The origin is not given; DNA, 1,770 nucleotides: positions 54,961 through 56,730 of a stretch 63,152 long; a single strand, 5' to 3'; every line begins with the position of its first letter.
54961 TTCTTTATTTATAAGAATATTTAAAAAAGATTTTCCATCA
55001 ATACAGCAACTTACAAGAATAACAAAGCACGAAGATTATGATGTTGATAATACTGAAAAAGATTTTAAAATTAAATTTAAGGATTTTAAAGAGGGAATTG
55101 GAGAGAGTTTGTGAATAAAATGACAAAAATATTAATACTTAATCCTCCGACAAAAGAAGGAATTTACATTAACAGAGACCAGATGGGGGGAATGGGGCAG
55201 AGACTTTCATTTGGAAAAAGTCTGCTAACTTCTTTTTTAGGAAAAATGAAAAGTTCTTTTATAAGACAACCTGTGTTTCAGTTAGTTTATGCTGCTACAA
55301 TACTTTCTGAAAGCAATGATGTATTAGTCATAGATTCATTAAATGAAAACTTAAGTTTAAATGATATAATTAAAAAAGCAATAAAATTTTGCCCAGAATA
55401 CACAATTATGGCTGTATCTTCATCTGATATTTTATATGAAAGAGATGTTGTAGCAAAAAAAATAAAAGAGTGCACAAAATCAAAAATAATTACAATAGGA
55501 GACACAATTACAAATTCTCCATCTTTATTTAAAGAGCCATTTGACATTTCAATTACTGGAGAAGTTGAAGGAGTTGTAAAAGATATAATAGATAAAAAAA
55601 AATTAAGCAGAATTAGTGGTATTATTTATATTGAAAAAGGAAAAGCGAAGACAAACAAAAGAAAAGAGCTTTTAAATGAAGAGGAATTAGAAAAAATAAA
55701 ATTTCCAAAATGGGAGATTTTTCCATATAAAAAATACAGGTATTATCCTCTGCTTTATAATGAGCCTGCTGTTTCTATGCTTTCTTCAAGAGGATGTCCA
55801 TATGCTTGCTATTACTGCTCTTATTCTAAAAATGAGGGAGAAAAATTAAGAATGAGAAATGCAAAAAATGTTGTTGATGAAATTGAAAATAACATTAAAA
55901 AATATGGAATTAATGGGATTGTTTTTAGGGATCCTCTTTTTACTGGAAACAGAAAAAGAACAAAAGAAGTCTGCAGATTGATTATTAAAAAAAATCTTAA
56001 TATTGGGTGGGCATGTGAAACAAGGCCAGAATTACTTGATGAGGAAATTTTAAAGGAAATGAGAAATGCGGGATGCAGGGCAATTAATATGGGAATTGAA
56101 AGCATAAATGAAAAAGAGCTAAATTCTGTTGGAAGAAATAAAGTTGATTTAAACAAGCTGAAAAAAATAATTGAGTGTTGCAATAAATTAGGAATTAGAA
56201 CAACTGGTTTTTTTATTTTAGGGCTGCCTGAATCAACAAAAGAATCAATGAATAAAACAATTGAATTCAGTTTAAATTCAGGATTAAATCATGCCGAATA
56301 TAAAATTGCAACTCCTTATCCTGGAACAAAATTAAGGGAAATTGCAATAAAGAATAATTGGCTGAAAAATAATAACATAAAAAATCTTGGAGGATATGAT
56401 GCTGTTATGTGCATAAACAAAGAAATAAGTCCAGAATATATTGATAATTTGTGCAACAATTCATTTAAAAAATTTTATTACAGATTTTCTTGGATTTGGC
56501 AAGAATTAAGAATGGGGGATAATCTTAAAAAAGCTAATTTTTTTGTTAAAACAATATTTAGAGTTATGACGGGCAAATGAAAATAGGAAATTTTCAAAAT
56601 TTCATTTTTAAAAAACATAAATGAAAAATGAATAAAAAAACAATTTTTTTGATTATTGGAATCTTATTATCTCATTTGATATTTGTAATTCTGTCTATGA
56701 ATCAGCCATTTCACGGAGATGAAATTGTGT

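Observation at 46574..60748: Three B12-binding radical-SAM paralogs in a genome type not expected to make cobalamin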

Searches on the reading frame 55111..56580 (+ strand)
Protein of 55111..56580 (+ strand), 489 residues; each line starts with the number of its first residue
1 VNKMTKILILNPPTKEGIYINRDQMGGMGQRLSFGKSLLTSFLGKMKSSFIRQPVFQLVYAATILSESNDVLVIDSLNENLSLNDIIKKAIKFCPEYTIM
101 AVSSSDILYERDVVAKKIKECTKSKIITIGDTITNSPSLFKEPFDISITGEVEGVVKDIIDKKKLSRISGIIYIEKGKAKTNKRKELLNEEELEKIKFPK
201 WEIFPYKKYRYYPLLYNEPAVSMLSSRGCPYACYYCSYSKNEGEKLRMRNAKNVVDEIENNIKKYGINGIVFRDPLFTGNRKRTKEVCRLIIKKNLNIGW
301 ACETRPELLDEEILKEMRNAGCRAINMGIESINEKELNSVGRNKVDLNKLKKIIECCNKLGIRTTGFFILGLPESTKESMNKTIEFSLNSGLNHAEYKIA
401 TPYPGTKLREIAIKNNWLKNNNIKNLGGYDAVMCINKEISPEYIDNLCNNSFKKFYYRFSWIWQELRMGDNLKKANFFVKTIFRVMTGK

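Call 6: search_protein_families(library=pfam, proteins=[window:55111-56580:+], max_evalue=0.01)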
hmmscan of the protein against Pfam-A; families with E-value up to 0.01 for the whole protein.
window:55111-56580:+ (489 aa): 1 family
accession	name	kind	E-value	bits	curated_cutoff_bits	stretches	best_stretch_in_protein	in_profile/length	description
PF04055.27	Radical_SAM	-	8.5e-24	85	29.5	1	225-386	3-165/166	Radical SAM superfamily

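Call 7: search_protein_families(library=ncbifam, proteins=[window:55111-56580:+], max_evalue=0.01)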
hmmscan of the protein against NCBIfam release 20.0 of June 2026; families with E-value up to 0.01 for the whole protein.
window:55111-56580:+ (489 aa): 43 families (the best 25 are shown)
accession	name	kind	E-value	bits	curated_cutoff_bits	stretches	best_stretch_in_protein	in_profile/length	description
TIGR03471.1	HpnJ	equivalog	3.4e-57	194.4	577.6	1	58-466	37-443/472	hopanoid biosynthesis associated radical SAM protein HpnJ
NF033070.1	rSAM_AprD4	equivalog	1.3e-49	169.4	500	1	198-436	175-413/456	AprD4 family radical SAM diol-dehydratase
TIGR02026.1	BchE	equivalog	3.1e-40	138.5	481.35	1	60-476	27-447/497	magnesium-protoporphyrin IX monomethyl ester anaerobic oxidative cyclase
TIGR04072.2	rSAM_ladder_B12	equivalog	2.6e-36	125.2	360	1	108-454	83-410/443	lipid biosynthesis B12-binding/radical SAM protein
TIGR04479.1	bcpD_PhpK_rSAM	subfamily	8.4e-33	113.5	600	1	154-386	186-405/504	PhpK family radical SAM P-methyltransferase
NF050148.1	rSAM_ApyD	equivalog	4.5e-30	104.6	750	1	144-408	127-389/645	RiPP biosynthesis radical SAM protein ApyD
TIGR04385.1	B12_rSAM_cofa1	equivalog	1e-26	94.1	450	1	144-386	123-360/438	B12 lower ligand biosynthesis radical SAM protein BzaD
NF038361.1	rSAM_Sden_1168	equivalog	6.1e-25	87.8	575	1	170-450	229-510/560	Sden_1168 family B12-binding radical SAM P-methyltransferase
TIGR04295.1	B12_rSAM_oligo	hypoth_equivalog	1.6e-23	83.1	400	1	57-343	27-315/422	TIGR04295 family B12-binding domain-containing radical SAM protein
TIGR04014.1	B12_SAM_MJ_0865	equivalog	3.6e-21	75.4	360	1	96-420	40-366/434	methyl-coenzyme M reductase glutamine C-methyltransferase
NF040542.1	rSAM_RCCLKC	equivalog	7e-20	71.6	450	1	96-393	50-353/423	arsinothricin biosynthesis radical SAM protein ArsL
TIGR04013.1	B12_SAM_MJ_1487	hypoth_equivalog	7.8e-20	71.1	251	1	85-412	33-357/382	TIGR04013 family B12-binding domain/radical SAM domain-containing protein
TIGR04367.1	HpnR_B12_rSAM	equivalog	8.7e-18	64.1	650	1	61-408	29-369/490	hopanoid C-3 methylase HpnR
TIGR03975.1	rSAM_ocin_1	subfamily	7.6e-16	57.7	281.85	1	148-385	186-425/606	RiPP maturation radical SAM C-methyltransferase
NF045585.1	rSAM_slr0320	equivalog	1.3e-15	56.9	775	1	149-361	167-375/511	photosystem II high light acclimation radical SAM protein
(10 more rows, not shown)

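Call 15: find_homologous_proteins(query=window:55111-56580:+, max_evalue=1e-10)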
Query window:55111-56580:+ (489 aa): 1226 proteins with E <= 1e-10 among 8000 candidates; the best 120 are listed.
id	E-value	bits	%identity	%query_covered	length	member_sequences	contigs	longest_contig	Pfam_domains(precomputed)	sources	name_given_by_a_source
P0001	0.0e+0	1091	100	99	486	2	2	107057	PF04055.28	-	-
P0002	2.8e-222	757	69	99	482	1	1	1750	PF04055.28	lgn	-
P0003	3.3e-208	710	67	98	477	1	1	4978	PF04055.28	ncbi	-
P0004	1.1e-184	633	60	99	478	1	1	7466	PF04055.28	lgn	-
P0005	2.7e-184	631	56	98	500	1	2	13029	PF04055.28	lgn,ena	-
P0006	1.1e-177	610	57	99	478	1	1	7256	PF04055.28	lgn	-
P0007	6.1e-170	584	55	98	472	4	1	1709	PF04055.28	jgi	-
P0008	5.3e-167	574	54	99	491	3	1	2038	PF04055.28,PF02310.25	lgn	-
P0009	2.0e-163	563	52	98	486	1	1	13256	PF04055.28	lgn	-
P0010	3.2e-163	562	54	98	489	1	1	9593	PF04055.28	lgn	-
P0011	3.7e-162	558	56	98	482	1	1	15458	PF04055.28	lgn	-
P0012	1.2e-161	557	51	98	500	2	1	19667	PF04055.28,PF02310.25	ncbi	-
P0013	3.0e-161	555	52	99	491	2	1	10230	PF04055.28,PF02310.25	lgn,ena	-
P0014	1.5e-160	553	52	96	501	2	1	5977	PF04055.28,PF02310.25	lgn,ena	-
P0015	1.8e-160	553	52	97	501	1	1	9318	PF04055.28,PF02310.25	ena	-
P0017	4.6e-160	552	52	99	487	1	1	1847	PF04055.28,PF02310.25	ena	-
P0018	7.2e-160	551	51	99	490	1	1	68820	PF04055.28,PF02310.25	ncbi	-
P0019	1.3e-159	550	51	99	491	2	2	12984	PF04055.28,PF02310.25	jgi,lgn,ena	-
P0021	1.0e-157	544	50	98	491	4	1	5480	PF04055.28,PF02310.25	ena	-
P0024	5.7e-157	541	51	98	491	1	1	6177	PF04055.28,PF02310.25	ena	-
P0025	6.2e-157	541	51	98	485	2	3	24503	PF04055.28,PF02310.25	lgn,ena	-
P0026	1.0e-155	537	49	98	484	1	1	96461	PF04055.28,PF02310.25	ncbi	-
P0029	3.5e-153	529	50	98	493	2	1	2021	PF04055.28,PF02310.25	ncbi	ncbi:MAG: radical SAM protein, partial [Nanoarchaeota archaeon]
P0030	3.6e-153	529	53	96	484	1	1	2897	PF04055.28,PF02310.25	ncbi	-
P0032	3.4e-152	526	49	99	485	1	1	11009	PF04055.28,PF02310.25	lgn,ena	-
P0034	1.2e-150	521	50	95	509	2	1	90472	PF04055.28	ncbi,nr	ncbi:radical SAM protein [Candidatus Woesearchaeota archaeon]|nr:radical SAM protein [Candidatus Woe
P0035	6.5e-149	515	49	98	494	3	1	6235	PF04055.28,PF02310.25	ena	-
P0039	1.0e-147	511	49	99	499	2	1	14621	PF04055.28,PF02310.25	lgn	-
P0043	1.5e-138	481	47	95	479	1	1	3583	PF04055.28,PF02310.25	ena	-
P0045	5.3e-137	476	46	97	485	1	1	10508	PF04055.28,PF02310.25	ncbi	-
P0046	6.7e-137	475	47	97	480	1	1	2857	PF04055.28,PF02310.25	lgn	-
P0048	7.1e-135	469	45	98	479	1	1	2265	PF04055.28,PF02310.25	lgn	-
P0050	2.8e-133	463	43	99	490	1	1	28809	PF04055.28,PF02310.25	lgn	-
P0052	7.6e-133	462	45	98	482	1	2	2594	PF04055.28,PF02310.25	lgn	-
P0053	5.0e-132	459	44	98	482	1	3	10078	PF04055.28,PF02310.25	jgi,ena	-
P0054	1.0e-131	458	44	98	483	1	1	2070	PF04055.28,PF02310.25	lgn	-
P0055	1.9e-131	457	45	98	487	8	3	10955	PF04055.28,PF02310.25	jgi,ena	-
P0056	2.1e-131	457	44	97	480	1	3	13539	PF04055.28,PF02310.25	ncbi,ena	ncbi:MAG: radical SAM protein [Nanoarchaeota archaeon]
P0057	6.1e-131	456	44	98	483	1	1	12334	PF04055.28,PF02310.25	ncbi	-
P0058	2.1e-130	454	45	98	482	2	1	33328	PF04055.28,PF02310.25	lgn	-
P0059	9.6e-129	448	43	98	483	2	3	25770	PF04055.28,PF02310.25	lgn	-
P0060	1.1e-128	448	45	98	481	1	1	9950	PF04055.28,PF02310.25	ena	-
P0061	1.1e-128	448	43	97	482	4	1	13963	PF04055.28,PF02310.25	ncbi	-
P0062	6.6e-126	439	44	96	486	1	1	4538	PF04055.28,PF02310.25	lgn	-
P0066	5.6e-123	429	43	98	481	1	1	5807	PF04055.28,PF02310.25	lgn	-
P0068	6.7e-121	422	42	98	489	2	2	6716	PF04055.28,PF02310.25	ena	-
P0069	6.5e-119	416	41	98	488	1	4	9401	PF04055.28,PF02310.25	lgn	-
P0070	2.9e-117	410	42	98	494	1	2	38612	PF04055.28,PF02310.25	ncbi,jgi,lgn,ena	-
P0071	5.7e-111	390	40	98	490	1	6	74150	PF04055.28,PF02310.25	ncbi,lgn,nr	ncbi:radical SAM protein [Candidatus Woesearchaeota archaeon]|nr:radical SAM protein [Candidatus Woe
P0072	3.3e-109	384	40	99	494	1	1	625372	PF04055.28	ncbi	-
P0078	2.9e-74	269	36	90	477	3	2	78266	PF04055.28,PF02310.25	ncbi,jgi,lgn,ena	jgi:radical SAM superfamily enzyme YgiQ (UPF0313 family)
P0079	2.1e-73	266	37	90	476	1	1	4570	PF04055.28,PF02310.25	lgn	-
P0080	1.6e-71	260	35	87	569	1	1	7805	PF04055.28,PF02310.25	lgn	-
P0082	7.3e-69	251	34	88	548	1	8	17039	PF04055.28,PF02310.25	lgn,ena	-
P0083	1.2e-68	250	35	87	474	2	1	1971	PF04055.28,PF02310.25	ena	-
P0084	9.6e-68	247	35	84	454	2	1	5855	PF04055.28,PF02310.25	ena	-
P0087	1.5e-66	243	35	87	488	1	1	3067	PF04055.28,PF02310.25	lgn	-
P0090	1.3e-65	240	32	98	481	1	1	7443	PF04055.28,PF02310.25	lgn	-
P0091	2.7e-65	239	35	86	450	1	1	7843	PF04055.28,PF02310.25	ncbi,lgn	ncbi:MAG: B12-binding domain-containing radical SAM protein [Archaeoglobaceae archaeon]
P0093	4.0e-64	235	32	94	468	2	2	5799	PF04055.28,PF02310.25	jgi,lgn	jgi:radical SAM superfamily enzyme YgiQ (UPF0313 family)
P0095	1.6e-63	233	34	90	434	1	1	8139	PF04055.28,PF02310.25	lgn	-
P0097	1.2e-62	230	33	85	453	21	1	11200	PF04055.28,PF02310.25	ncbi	-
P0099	2.9e-62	229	33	86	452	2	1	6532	PF04055.28,PF08497.16,PF02310.25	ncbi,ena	-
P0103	1.9e-61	226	33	86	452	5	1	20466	PF04055.28,PF08497.16,PF02310.25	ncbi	ncbi:MAG: radical SAM protein [Archaeoglobaceae archaeon]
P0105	2.0e-61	226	31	97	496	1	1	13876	PF04055.28,PF02310.25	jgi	jgi:radical SAM superfamily enzyme YgiQ (UPF0313 family)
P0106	5.4e-61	225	33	85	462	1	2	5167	PF04055.28,PF02310.25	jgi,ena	-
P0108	1.7e-60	223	33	87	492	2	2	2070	PF04055.28,PF02310.25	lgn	-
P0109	4.3e-60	222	33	87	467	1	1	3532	PF04055.28,PF02310.25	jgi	jgi:anaerobic magnesium-protoporphyrin IX monomethyl ester cyclase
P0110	1.4e-59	220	31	94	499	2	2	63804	PF04055.28,PF02310.25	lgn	-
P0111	1.4e-59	220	32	97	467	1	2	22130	PF04055.28,PF02310.25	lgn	-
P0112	1.6e-59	220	33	84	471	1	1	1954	PF04055.28,PF02310.25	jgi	-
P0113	3.5e-59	219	32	96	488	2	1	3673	PF04055.28,PF02310.25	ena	-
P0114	6.6e-59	218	33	86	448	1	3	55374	PF04055.28,PF19864.6,PF02310.25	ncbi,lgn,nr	ncbi:MAG: B12-binding domain-containing radical SAM protein [Archaeoglobaceae archaeon]|nr:B12-bindi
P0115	8.0e-59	218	33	87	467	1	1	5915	PF04055.28,PF19864.6,PF02310.25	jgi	jgi:anaerobic magnesium-protoporphyrin IX monomethyl ester cyclase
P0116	9.9e-59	217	32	84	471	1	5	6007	PF04055.28,PF02310.25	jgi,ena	-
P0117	2.2e-58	216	32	84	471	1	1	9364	PF04055.28,PF02310.25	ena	-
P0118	2.5e-58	216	31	86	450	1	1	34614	PF04055.28,PF08497.16,PF02310.25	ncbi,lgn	ncbi:MAG: radical SAM protein [Archaeoglobaceae archaeon]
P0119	2.9e-58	216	31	83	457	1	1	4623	PF04055.28,PF02310.25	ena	-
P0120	3.3e-58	216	31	90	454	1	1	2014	PF04055.28,PF02310.25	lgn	-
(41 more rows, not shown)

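Call 22: search_solved_structures(query=window:55111-56580:+, max_evalue=0.01)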
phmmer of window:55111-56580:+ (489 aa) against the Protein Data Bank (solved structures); distinct sequences matched with E-value up to 0.01: 5.
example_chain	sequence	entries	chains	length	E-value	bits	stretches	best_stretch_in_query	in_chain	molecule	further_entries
6fd2_B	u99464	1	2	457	7.9e-41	143.5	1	199-433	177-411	Putative apramycin biosynthetic oxidoreductase 4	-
6wte_A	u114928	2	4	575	2.2e-07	33.2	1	222-385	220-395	B12-binding domain-containing protein | Tryptophan-C2-methyltransferase containing B12-binding domain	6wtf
9ccb_A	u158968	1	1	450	9.4e-06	27.9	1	223-410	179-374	Radical SAM core domain-containing protein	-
7kdx_A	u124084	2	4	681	0.00099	21.2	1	225-398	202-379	Methyltransferase TokK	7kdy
9p2u_A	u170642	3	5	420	0.0017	20.4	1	302-410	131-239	Radical S-adenosylmethionine methyltransferase NocN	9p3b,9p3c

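Call 25: search_solved_structures(query=window:55111-56580:+, max_evalue=1e-20, show_alignments=1)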
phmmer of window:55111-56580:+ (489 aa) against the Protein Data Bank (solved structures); distinct sequences matched with E-value up to 1e-20: 1.
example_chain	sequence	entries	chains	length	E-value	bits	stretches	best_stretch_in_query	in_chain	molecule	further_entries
6fd2_B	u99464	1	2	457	7.9e-41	143.5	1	199-433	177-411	Putative apramycin biosynthetic oxidoreductase 4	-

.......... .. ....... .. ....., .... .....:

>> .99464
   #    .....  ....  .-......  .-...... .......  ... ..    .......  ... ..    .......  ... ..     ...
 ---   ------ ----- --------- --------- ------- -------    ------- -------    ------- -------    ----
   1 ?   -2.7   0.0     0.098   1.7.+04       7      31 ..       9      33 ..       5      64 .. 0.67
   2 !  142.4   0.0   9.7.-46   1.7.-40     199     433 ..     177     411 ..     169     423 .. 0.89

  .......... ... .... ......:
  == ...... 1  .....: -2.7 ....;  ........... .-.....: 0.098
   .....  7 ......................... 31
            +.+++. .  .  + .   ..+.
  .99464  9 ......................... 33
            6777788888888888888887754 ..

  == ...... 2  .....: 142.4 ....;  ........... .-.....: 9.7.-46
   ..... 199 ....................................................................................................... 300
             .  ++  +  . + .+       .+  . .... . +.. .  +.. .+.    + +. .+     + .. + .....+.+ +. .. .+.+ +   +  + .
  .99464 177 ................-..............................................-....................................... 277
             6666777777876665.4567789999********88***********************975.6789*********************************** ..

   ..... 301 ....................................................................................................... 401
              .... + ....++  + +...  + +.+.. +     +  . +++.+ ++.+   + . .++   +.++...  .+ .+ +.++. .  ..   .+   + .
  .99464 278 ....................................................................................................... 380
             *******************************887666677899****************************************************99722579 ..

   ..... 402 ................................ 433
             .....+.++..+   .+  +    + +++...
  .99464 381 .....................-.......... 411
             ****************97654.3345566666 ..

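Call 30: find_encoding_contigs(protein=P0018, flank=6000, max_places=2)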
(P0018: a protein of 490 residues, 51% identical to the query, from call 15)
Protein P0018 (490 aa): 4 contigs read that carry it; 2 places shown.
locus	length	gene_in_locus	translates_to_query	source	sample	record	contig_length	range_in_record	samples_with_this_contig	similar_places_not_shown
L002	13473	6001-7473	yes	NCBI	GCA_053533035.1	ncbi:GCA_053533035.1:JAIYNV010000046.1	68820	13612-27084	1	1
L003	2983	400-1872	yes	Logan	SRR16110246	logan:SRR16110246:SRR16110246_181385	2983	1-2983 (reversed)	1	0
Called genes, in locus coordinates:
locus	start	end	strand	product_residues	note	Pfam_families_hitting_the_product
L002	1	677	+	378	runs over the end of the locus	PF01075:Glyco_transf_9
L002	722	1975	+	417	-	-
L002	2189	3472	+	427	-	PF00535:Glycos_transf_2, PF05148:Methyltransf_8 (weak), PF13489:Methyltransf_23, PF08241:Methyltransf_11, PF08242:Methyltransf_12, PF13649:Methyltransf_25, PF13847:Methyltransf_31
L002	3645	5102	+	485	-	PF02310:B12-binding, PF04055:Radical_SAM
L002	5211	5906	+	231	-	PF00535:Glycos_transf_2, PF13641:Glyco_tranf_2_3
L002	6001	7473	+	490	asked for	PF02310:B12-binding (weak), PF04055:Radical_SAM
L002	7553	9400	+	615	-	PF02366:PMT, PF13231:PMT_2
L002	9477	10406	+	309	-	PF01073:3Beta_HSD, PF01370:Epimerase, PF04321:RmlD_sub_bind, PF16363:GDP_Man_Dehyd, PF07993:NAD_binding_4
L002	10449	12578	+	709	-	PF01370:Epimerase, PF04321:RmlD_sub_bind, PF05368:NmrA (weak), PF16363:GDP_Man_Dehyd, PF14528:LAGLIDADG_3 (faint), PF16363:GDP_Man_Dehyd, PF01370:Epimerase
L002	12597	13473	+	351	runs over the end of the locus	PF04055:Radical_SAM, PF13186:SPASM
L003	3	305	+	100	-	?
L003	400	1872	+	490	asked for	PF02310:B12-binding (weak), PF04055:Radical_SAM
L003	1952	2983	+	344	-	?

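Call 31: find_encoding_contigs(protein=P0072, flank=6000, max_places=2)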
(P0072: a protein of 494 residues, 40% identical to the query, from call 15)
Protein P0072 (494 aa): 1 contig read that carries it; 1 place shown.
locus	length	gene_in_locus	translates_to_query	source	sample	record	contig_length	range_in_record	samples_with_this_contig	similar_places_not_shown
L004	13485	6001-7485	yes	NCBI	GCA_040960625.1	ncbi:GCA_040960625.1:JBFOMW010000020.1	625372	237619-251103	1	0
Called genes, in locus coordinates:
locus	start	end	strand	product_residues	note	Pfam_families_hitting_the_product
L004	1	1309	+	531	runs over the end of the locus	PF02366:PMT, PF13231:PMT_2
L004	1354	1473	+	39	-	-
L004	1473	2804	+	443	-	PF02310:B12-binding, PF04055:Radical_SAM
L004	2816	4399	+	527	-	PF13231:PMT_2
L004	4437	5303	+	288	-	PF01073:3Beta_HSD, PF01370:Epimerase, PF02719:Polysacc_synt_2, PF04321:RmlD_sub_bind, PF05368:NmrA, PF13460:NAD_binding_10, PF16363:GDP_Man_Dehyd, PF07993:NAD_binding_4, +1 more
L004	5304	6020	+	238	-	PF00535:Glycos_transf_2, PF10111:Glyco_tranf_2_2 (weak), PF13641:Glyco_tranf_2_3 (weak)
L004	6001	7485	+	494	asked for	PF04055:Radical_SAM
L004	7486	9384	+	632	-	PF13522:GATase_6, PF13537:GATase_7, PF00733:Asn_synthase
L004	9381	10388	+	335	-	PF00534:Glycos_transf_1 (weak)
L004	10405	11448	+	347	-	PF04055:Radical_SAM, PF13186:SPASM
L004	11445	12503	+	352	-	PF02350:Epimerase_2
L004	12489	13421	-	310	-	PF01370:Epimerase, PF04321:RmlD_sub_bind, PF16363:GDP_Man_Dehyd, PF07993:NAD_binding_4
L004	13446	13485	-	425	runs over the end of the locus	PF03721:UDPG_MGDP_dh_N, PF00984:UDPG_MGDP_dh, PF03720:UDPG_MGDP_dh_C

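Call 32: find_encoding_contigs(protein=P0034, flank=6000, max_places=2)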
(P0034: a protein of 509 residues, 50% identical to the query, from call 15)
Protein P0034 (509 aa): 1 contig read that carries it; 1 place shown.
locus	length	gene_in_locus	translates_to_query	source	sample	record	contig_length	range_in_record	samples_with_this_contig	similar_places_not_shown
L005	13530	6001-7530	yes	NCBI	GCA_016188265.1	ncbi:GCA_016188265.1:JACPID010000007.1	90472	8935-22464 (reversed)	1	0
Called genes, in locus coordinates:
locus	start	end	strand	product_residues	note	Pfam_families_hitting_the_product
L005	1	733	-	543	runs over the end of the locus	-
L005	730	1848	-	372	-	PF00534:Glycos_transf_1, PF13692:Glyco_trans_1_4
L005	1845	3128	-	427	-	PF01943:Polysacc_synt, PF13440:Polysacc_synt_3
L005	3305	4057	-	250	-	PF13489:Methyltransf_23, PF01209:Ubie_methyltran, PF08241:Methyltransf_11, PF08242:Methyltransf_12, PF13649:Methyltransf_25, PF13847:Methyltransf_31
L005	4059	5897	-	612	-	PF02366:PMT, PF13231:PMT_2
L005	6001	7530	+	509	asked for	PF04055:Radical_SAM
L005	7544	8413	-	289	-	PF01073:3Beta_HSD, PF01370:Epimerase, PF02719:Polysacc_synt_2, PF04321:RmlD_sub_bind, PF05368:NmrA, PF07993:NAD_binding_4 (faint), PF13460:NAD_binding_10, PF16363:GDP_Man_Dehyd (weak)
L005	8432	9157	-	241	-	PF00535:Glycos_transf_2, PF10111:Glyco_tranf_2_2, PF13641:Glyco_tranf_2_3 (weak)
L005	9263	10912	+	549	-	PF02310:B12-binding, PF13353:Fer4_12 (faint), PF04055:Radical_SAM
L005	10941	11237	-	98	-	-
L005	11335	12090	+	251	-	PF03848:TehB (weak), PF02353:CMAS, PF13489:Methyltransf_23, PF13649:Methyltransf_25, PF13847:Methyltransf_31, PF08241:Methyltransf_11, PF08242:Methyltransf_12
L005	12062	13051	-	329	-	PF00534:Glycos_transf_1, PF13692:Glyco_trans_1_4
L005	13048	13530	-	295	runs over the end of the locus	PF00534:Glycos_transf_1, PF20706:GT4-conflict, PF13692:Glyco_trans_1_4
